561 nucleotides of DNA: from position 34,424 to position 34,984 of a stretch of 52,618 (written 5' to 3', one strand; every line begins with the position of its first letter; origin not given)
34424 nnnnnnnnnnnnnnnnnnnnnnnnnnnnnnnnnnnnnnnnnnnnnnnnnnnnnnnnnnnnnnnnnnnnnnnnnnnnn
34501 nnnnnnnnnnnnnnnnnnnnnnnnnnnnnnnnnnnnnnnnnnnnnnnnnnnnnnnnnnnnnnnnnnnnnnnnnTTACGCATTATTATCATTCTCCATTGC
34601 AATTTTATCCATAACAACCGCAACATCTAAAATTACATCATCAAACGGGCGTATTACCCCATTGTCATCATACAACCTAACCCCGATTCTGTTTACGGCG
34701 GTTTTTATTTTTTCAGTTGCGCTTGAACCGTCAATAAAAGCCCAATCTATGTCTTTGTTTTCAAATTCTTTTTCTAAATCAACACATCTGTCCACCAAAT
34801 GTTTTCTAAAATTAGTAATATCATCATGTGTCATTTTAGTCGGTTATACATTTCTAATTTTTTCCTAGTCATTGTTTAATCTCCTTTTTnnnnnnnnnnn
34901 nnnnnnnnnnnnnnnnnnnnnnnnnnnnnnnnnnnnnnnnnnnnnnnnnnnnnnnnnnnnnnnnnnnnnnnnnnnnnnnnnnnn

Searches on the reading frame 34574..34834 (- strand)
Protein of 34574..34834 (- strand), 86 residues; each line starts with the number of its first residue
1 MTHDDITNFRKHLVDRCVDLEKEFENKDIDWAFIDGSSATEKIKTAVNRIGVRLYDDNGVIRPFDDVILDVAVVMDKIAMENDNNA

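Call 102: search_protein_families(library=pfam, proteins=[window:34574-34834:-], max_evalue=0.05)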
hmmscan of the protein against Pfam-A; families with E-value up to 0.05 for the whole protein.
window:34574-34834:- (86 aa): 1 family
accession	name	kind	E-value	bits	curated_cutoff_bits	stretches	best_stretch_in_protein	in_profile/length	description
PF13578.12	Methyltransf_24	-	0.032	15.5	26.3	1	14-61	54-100/105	Methyltransferase domain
